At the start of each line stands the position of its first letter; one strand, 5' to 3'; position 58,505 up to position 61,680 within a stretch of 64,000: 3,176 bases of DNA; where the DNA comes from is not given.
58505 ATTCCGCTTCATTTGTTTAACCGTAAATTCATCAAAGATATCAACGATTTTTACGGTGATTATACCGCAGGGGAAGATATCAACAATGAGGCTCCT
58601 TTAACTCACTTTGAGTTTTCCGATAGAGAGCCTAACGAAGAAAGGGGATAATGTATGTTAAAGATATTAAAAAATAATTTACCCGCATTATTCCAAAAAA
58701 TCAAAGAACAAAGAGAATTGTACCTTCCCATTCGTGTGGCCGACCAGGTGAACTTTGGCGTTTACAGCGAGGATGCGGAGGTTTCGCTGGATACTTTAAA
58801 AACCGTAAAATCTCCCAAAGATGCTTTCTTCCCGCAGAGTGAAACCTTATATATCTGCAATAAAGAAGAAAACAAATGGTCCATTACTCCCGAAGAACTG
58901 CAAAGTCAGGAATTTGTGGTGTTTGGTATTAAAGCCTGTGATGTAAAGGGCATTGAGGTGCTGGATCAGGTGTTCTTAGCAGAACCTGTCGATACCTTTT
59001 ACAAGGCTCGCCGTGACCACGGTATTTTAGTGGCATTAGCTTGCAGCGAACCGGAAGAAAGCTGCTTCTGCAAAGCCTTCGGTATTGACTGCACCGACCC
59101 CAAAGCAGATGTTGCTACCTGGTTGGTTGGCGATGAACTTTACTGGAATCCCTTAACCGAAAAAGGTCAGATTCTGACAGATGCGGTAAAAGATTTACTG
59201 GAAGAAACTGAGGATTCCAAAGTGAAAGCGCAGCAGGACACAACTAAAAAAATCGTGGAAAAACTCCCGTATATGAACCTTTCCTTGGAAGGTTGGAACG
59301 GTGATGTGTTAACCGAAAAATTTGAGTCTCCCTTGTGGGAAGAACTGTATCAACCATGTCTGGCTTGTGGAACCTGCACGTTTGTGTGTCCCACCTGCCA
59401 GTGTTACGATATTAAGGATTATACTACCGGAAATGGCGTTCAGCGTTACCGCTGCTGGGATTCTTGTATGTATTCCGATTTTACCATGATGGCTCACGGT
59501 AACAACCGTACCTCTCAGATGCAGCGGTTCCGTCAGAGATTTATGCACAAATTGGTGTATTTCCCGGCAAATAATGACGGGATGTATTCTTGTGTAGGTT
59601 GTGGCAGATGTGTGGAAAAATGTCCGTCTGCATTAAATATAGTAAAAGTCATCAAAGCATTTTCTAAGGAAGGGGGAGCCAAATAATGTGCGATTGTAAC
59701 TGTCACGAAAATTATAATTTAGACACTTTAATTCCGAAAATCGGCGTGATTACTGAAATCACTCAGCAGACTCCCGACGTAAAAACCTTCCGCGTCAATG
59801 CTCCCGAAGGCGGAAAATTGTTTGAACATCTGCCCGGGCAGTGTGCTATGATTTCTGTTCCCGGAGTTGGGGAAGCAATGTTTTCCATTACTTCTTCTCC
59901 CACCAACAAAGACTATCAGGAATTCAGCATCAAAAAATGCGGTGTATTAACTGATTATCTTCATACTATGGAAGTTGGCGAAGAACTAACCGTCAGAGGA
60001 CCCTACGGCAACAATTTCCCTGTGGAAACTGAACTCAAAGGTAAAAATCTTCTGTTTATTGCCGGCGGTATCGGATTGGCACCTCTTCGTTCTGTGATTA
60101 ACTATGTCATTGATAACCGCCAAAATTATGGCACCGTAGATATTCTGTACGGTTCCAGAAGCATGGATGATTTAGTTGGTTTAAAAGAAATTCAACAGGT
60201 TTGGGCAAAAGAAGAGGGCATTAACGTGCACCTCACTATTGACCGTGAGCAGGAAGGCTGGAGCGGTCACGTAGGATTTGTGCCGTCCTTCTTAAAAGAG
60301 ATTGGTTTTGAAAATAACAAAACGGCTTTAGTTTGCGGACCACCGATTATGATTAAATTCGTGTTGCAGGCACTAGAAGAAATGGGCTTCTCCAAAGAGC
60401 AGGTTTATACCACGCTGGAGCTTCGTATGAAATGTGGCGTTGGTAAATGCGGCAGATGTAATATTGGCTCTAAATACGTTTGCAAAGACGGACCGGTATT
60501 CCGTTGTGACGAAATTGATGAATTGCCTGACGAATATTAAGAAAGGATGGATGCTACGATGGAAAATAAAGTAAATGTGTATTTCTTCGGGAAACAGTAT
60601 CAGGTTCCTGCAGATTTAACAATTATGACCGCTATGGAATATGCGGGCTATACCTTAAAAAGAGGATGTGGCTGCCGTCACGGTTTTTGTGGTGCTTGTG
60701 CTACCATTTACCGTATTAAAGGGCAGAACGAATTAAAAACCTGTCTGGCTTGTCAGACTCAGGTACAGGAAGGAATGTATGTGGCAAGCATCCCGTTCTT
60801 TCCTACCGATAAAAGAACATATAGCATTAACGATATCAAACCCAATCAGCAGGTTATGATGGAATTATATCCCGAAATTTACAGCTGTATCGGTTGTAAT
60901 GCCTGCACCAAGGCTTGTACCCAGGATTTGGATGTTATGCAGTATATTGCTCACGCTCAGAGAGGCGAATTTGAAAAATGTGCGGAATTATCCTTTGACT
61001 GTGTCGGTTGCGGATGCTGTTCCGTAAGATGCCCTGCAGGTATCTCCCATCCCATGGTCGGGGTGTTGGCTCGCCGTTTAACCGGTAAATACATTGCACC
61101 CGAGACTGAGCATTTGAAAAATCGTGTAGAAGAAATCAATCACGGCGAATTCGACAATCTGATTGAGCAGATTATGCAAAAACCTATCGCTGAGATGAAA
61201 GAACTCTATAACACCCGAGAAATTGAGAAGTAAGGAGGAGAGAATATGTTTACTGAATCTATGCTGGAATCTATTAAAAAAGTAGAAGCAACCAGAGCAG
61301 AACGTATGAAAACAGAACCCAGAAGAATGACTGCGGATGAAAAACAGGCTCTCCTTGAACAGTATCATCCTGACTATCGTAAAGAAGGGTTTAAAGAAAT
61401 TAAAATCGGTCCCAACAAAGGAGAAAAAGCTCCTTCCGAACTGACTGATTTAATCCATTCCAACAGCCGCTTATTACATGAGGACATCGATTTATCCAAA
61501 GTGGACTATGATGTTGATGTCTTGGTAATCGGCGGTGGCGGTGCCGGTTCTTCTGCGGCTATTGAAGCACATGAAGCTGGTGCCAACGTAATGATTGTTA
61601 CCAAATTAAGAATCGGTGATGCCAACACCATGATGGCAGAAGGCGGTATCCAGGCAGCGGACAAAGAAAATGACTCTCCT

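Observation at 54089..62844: Nine-gene operon fusing an HdrBCA-MvhD/Flx-type module to an anchorless, atypical FrdB/FrdA-like pair: a candidate uncharacterised electron-bifurcating reductase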

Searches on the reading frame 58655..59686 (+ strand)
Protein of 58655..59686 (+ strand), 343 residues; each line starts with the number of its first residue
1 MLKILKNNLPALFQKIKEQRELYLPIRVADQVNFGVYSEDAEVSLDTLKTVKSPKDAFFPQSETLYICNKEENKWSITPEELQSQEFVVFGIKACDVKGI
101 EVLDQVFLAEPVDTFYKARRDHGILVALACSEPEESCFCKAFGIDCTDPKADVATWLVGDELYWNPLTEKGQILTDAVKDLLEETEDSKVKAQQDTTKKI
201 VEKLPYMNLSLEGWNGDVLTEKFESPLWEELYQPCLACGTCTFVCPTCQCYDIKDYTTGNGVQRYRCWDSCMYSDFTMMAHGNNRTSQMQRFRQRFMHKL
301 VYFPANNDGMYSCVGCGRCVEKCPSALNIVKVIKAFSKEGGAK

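Call 6: search_protein_families(library=pfam, proteins=[window:58655-59686:+], max_evalue=0.01)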
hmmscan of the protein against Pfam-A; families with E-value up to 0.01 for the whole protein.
window:58655-59686:+ (343 aa): 12 families
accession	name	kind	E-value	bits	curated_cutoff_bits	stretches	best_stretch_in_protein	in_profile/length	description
PF17179.9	Fer4_22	-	4.5e-31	108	27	1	235-326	2-94/95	4Fe-4S dicluster domain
PF13534.11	Fer4_17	-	2.4e-08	34.8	22.2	1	267-328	8-61/61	4Fe-4S dicluster domain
PF13183.11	Fer4_8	-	6.2e-07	30.3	27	1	233-325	3-66/68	4Fe-4S dicluster domain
PF12797.12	Fer4_2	-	6.9e-06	26.1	24.5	0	234-247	9-22/22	4Fe-4S binding domain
PF13187.11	Fer4_9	-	2.5e-05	24.6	27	1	266-325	7-49/52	4Fe-4S dicluster domain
PF00037.32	Fer4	-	6.8e-05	23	21.1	1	312-324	7-19/24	4Fe-4S binding domain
PF12838.12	Fer4_7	-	0.0011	19.8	27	0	235-325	2-50/52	4Fe-4S dicluster domain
PF14697.11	Fer4_21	-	0.0011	19.5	35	0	312-325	40-53/59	4Fe-4S dicluster domain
PF13237.11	Fer4_10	-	0.0015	18.9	25.5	1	312-325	8-21/53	4Fe-4S dicluster domain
PF12837.12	Fer4_6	-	0.0022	18.3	25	1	312-325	8-21/24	4Fe-4S binding domain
PF13746.11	Fer4_18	-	0.0046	17.6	27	0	266-331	13-79/114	4Fe-4S dicluster domain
PF25160.1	LdpA_Fe-S-bd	-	0.0057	16.9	27.6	1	312-326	27-41/49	LdpA Fe-S cluster-binding domain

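Call 7: search_protein_families(library=ncbifam, proteins=[window:58655-59686:+], max_evalue=0.01)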
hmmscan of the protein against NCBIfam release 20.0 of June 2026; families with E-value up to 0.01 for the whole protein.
window:58655-59686:+ (343 aa): 17 families
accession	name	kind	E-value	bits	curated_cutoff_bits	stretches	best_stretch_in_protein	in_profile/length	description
NF040829.1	sulfhyd_ShyB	equivalog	1.9e-61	208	690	1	2-335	4-328/334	NAD(P)-dependent hydrogenase/sulfhydrogenase 2 subunit beta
NF040833.1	sulfhyd_HydB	equivalog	3.4e-56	190.7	750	1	2-335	4-334/367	NADPH-dependent hydrogenase/sulfhydrogenase 1 subunit beta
TIGR02910.1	sulfite_red_A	equivalog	1.6e-46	159.1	323.15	1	2-336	3-326/334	anaerobic sulfite reductase subunit AsrA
TIGR01945.1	rnfC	subfamily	1.5e-06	27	245.95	0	215-247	385-416/435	RnfABCDGE type electron transport complex subunit C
NF004537.0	PRK05888.1-3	equivalog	3.4e-06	26.7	163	1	288-331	50-88/204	NADH-quinone oxidoreductase subunit NuoI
NF041890.1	hdrC_Methbact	equivalog_domain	7.7e-05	22.3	270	0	305-326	23-44/192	ferredoxin:CoB-CoM heterodisulfide reductase subunit HdrC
NF004616.0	PRK05950.1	subfamily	0.00037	19.7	228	0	306-336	199-229/238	succinate dehydrogenase iron-sulfur subunit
TIGR03290.1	CoB_CoM_SS_C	equivalog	0.00068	19.6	160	1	305-337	40-72/144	CoB--CoM heterodisulfide reductase subunit C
NF033544.1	transpos_IS1249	exception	0.00076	18.7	300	1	244-299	3-57/382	IS1249 family transposase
NF004898.0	PRK06259.1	equivalog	0.0018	17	385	1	304-331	179-206/488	fumarate reductase (CoM/CoB) subunit TfrB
NF045670.1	quin_L_LdhH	equivalog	0.0018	16.6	800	0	311-338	354-381/706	L-lactate dehydrogenase (quinone) large subunit LdhH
NF004914.0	PRK06273.1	equivalog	0.0021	17.8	163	0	271-328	13-69/167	ferredoxin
NF040612.1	F420_dehyd_FpoI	exception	0.0031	17.3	180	0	312-335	43-64/135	F420H2 dehydrogenase subunit FpoI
NF050000.1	IS1_IS1595_Zn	domain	0.0057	17.2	28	1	245-272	1-28/34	IS1/IS1595 family N-terminal zinc-binding domain-containing protein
NF040864.1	HgcB_ferredoxin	equivalog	0.0057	16.5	99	0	312-327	15-30/93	mercury methylation ferredoxin HgcB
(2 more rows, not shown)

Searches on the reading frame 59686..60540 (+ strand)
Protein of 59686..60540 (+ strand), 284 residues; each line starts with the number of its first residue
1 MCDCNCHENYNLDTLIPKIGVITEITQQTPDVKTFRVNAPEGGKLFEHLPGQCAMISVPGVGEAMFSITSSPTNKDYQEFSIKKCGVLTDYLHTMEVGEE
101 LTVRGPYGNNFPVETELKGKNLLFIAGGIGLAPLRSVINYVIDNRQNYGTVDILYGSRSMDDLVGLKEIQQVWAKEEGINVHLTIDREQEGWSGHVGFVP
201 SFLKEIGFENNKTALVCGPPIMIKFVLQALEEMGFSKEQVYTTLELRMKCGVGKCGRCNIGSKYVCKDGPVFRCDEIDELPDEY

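Call 6: search_protein_families(library=pfam, proteins=[window:59686-60540:+], max_evalue=0.01)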
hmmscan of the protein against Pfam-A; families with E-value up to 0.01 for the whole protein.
window:59686-60540:+ (284 aa): 4 families
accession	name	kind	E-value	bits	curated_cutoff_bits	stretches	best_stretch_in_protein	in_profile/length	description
PF00175.26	NAD_binding_1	-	5.2e-18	66.1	22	1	124-226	1-107/109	Oxidoreductase NAD-binding domain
PF10418.14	DHODB_Fe-S_bind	-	3.8e-10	39.8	23.9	1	245-277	1-40/41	Iron-sulfur cluster binding domain of dihydroorotate dehydrogenase B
PF00970.30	FAD_binding_6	-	1.5e-07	32.1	21.1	1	22-109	4-96/99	Oxidoreductase FAD-binding domain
PF08030.17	NAD_binding_6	-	0.0024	18.4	22.2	0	120-167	2-53/156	Ferric reductase NAD binding domain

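Call 7: search_protein_families(library=ncbifam, proteins=[window:59686-60540:+], max_evalue=0.01)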
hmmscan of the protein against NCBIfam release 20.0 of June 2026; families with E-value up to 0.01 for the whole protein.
window:59686-60540:+ (284 aa): 27 families (the best 25 are shown)
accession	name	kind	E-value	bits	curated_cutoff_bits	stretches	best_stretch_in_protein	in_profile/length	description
NF006220.0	PRK08345.1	subfamily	8.1e-72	241.9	395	1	24-273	17-283/294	cytochrome-c3 hydrogenase subunit gamma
NF040835.1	sulfhyd_HydG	equivalog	1.3e-59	201.9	650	1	30-277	32-284/292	NADPH-dependent hydrogenase/sulfhydrogenase 1 subunit gamma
TIGR02911.1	sulfite_red_B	equivalog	3.1e-59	200.2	288.6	1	15-274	3-253/261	anaerobic sulfite reductase subunit AsrB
NF040830.1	sulfhyd_ShyC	equivalog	2.5e-57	194.2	600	1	22-273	11-277/288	NAD(P)-dependent hydrogenase/sulfhydrogenase 2 subunit gamma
NF000796.0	PRK00054.1-1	equivalog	5.2e-51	173.3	224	1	20-277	6-235/254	dihydroorotate dehydrogenase electron transfer subunit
NF000798.0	PRK00054.1-3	equivalog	1.9e-28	99.7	219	1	47-277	30-242/244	dihydroorotate dehydrogenase electron transfer subunit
NF040810.1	BenC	equivalog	1.9e-26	93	430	1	21-241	108-326/333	benzoate 1,2-dioxygenase electron transfer component BenC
NF008822.0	PRK11872.1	equivalog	4.9e-25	88.2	402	1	20-242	109-332/341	anthranilate 1,2-dioxygenase electron transfer component AntC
NF000799.0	PRK00054.1-4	equivalog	2.1e-22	79.5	314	1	76-277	63-256/258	dihydroorotate dehydrogenase electron transfer subunit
NF045803.1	MethMoxFADbindMmoC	equivalog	5.5e-22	78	500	1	25-242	117-337/343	aromatic/alkene monooxygenase hydroxylase FAD-binding subunit MmoC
NF004862.0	PRK06222.1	subfamily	5.9e-21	75.2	220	1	22-278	4-249/281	sulfide/dihydroorotate dehydrogenase-like FAD/NAD-binding protein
TIGR01941.1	nqrF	equivalog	1.5e-20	73.5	295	1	83-240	237-398/405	NADH:ubiquinone reductase (Na(+)-transporting) subunit F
NF009414.0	PRK12778.1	equivalog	5.3e-20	71.3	1103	1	24-278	6-249/752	bifunctional dihydroorotate dehydrogenase B NAD binding subunit/NADPH-dependent glutamate synthase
NF000797.0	PRK00054.1-2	equivalog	7.8e-20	71.2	270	1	86-276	83-264/267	dihydroorotate dehydrogenase electron transfer subunit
NF058606.1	GlBtMonoRdsGbcB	equivalog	1e-19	70.7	500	1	24-239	20-241/362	glycine betaine monooxygenase reductase subunit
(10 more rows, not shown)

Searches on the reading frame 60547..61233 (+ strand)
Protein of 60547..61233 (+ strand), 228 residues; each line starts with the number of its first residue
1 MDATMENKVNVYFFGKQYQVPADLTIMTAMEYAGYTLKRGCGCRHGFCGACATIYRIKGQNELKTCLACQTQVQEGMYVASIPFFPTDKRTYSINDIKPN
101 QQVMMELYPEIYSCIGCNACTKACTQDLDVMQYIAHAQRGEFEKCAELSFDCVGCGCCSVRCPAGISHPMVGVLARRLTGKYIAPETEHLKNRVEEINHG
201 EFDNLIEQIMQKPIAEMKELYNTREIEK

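Call 6: search_protein_families(library=pfam, proteins=[window:60547-61233:+], max_evalue=0.01)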
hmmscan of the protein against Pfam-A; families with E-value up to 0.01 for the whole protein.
window:60547-61233:+ (228 aa): 10 families
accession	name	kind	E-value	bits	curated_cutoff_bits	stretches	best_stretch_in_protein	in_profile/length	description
PF13510.11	Fer2_4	-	1.7e-06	28.4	22.8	1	7-81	2-79/82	2Fe-2S iron-sulfur cluster binding domain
PF12838.12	Fer4_7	-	2.4e-06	28.4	27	1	113-166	1-52/52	4Fe-4S dicluster domain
PF13183.11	Fer4_8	-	1.4e-05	26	27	1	111-166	2-68/68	4Fe-4S dicluster domain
PF13187.11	Fer4_9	-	0.0001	22.7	27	1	114-165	2-50/52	4Fe-4S dicluster domain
PF00111.32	Fer2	-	0.00029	21.2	21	1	16-73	8-76/77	2Fe-2S iron-sulfur cluster binding domain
PF14697.11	Fer4_21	-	0.00066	20.2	35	1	113-164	7-53/59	4Fe-4S dicluster domain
PF13085.11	Fer2_3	-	0.00075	19.9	27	1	36-76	45-79/107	2Fe-2S iron-sulfur cluster binding domain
PF13534.11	Fer4_17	-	0.0011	19.9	22.2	0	144-167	38-61/61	4Fe-4S dicluster domain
PF12797.12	Fer4_2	-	0.0055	17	24.5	1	113-124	9-20/22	4Fe-4S binding domain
PF13237.11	Fer4_10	-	0.007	16.7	25.5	0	113-163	8-53/53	4Fe-4S dicluster domain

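Call 7: search_protein_families(library=ncbifam, proteins=[window:60547-61233:+], max_evalue=0.01)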
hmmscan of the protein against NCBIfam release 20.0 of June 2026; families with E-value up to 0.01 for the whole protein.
window:60547-61233:+ (228 aa): 18 families
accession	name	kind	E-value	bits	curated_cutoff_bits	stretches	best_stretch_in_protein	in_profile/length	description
NF003454.1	PRK05035.1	equivalog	4.7e-11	41.9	345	1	103-166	358-422/556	electron transport complex subunit RsxC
TIGR00314.1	cdhA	equivalog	3.8e-10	38.2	781.3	1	99-176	389-461/784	CO dehydrogenase/acetyl-CoA synthase complex subunit alpha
TIGR01945.1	rnfC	subfamily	6.1e-10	38.2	245.95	1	111-168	362-420/435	RnfABCDGE type electron transport complex subunit C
NF004898.0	PRK06259.1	equivalog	2.3e-08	33.2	385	1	15-189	18-173/488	fumarate reductase (CoM/CoB) subunit TfrB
NF041837.1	rnfC_Methano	equivalog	6.2e-08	31.9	650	1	86-166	336-413/438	Rnf electron transport complex subunit RnfC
TIGR00384.1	dhsB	subfamily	2.9e-06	26.9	88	0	18-76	17-77/222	succinate dehydrogenase and fumarate reductase iron-sulfur protein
NF004616.0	PRK05950.1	subfamily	5.2e-06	25.8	228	1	35-75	50-84/238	succinate dehydrogenase iron-sulfur subunit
NF040763.1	FeFe_hydrog_A6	exception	1e-05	24.2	765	1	9-80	1-72/571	NADH-dependent [FeFe] hydrogenase, group A6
TIGR02912.1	sulfite_red_C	equivalog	9.4e-05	21.5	324.1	1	106-165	163-216/314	sulfite reductase subunit C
TIGR01971.1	NuoI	subfamily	0.00017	21.2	113.05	1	103-164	33-95/121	NADH-quinone oxidoreductase, chain I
TIGR02512.1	FeFe_hydrog_A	subfamily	0.00021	20.3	405.95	1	112-165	7-65/375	[FeFe] hydrogenase, group A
TIGR03048.1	PS_I_psaC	equivalog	0.00055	20.1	130.65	1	113-166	9-61/80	photosystem I iron-sulfur center protein PsaC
NF008369.0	PRK11168.1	equivalog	0.0024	16.8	278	0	151-194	59-99/401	anaerobic glycerol-3-phosphate dehydrogenase subunit C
NF006183.0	PRK08318.1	equivalog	0.0032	16.3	335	1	108-165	336-392/422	NAD-dependent dihydropyrimidine dehydrogenase subunit PreA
TIGR01582.1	FDH-beta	equivalog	0.0053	15.9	334.7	1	106-148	23-65/283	formate dehydrogenase subunit beta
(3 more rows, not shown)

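Call 67: search_solved_structures(query=window:60547-61233:+, show_alignments=1, max_evalue=0.01)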
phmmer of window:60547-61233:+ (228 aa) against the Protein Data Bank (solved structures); distinct sequences matched with E-value up to 0.01: 77 (the best 60 are shown).
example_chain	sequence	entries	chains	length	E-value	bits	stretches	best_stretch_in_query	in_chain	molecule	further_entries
3cf4_A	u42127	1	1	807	6.9e-06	28.9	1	106-187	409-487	Acetyl-CoA decarboxylase/synthase alpha subunit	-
9hyu_C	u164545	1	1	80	1.5e-05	27.8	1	113-165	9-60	Photosystem I iron-sulfur center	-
8ahx_C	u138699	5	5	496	1.8e-05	27.5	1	113-166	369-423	Ion-translocating oxidoreductase complex subunit C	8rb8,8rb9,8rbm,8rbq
31ox_C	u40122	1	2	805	1.9e-05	27.4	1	111-176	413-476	Acetyl-CoA decarbonylase/synthase complex subunit alpha 2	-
9e0j_K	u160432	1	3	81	2.7e-05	27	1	111-166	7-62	Photosystem I iron-sulfur center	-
9ygv_C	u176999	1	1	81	3.5e-05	26.6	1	113-169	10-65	Photosystem I iron-sulfur center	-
9eri_C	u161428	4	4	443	3.5e-05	26.6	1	113-165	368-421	Na(+)-translocating ferredoxin:NAD(+) oxidoreductase complex subunit C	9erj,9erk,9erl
8gs8_B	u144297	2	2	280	3.7e-05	26.5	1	36-164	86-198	Succinate dehydrogenase [ubiquinone] iron-sulfur subunit, mitochondrial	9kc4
8zo9_c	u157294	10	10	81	3.9e-05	26.4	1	111-166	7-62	Photosystem I iron-sulfur center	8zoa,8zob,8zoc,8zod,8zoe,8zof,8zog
7f4v_aC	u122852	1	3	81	4.2e-05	26.3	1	111-166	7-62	Photosystem I iron-sulfur center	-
5zgb_C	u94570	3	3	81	4.3e-05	26.3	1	111-166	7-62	PsaC | Photosystem I iron-sulfur center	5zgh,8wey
6fos_C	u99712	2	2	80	4.7e-05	26.1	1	112-166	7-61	Photosystem I iron-sulfur center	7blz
7yca_C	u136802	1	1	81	5.3e-05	26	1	111-166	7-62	Photosystem I iron-sulfur center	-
6pnj_C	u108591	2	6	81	6.6e-05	25.7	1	111-166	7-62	Photosystem I iron-sulfur center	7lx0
9kpt_B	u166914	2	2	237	6.7e-05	25.7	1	36-164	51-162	Succinate dehydrogenase [ubiquinone] iron-sulfur subunit, mitochondrial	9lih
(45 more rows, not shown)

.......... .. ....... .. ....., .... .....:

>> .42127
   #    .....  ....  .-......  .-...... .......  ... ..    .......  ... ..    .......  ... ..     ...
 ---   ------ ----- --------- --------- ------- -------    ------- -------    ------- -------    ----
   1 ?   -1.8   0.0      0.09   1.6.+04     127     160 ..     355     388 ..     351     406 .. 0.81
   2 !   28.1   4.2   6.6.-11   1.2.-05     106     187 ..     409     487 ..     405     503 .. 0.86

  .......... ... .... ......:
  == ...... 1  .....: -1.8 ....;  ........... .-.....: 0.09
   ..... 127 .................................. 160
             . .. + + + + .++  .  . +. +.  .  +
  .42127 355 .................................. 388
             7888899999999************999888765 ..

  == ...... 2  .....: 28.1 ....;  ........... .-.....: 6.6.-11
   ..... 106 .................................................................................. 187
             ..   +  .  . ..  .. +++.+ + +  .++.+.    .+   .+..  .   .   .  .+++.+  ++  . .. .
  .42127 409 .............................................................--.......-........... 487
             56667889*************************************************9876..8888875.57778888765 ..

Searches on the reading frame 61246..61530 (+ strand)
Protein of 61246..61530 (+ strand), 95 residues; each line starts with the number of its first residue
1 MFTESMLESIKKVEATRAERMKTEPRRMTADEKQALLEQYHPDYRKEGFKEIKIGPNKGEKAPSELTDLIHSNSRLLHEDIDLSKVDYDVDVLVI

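Call 91: search_protein_families(library=pfam, proteins=[window:61246-61530:+], max_evalue=10)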
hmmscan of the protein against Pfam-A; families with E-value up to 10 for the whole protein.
window:61246-61530:+ (95 aa): 3 families
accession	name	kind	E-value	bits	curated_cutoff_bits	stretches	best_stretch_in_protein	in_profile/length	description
PF23382.1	DUF7097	-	0.14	12.4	27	1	16-67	77-124/175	Family of unknown function (DUF7097)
PF15932.10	DUF4748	-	0.2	11.9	27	1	11-33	25-47/52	Domain of unknown function (DUF4748)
PF17944.6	Arg_decarbox_C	-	0.44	11.6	23.3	1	20-40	20-41/51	Arginine decarboxylase C-terminal helical extension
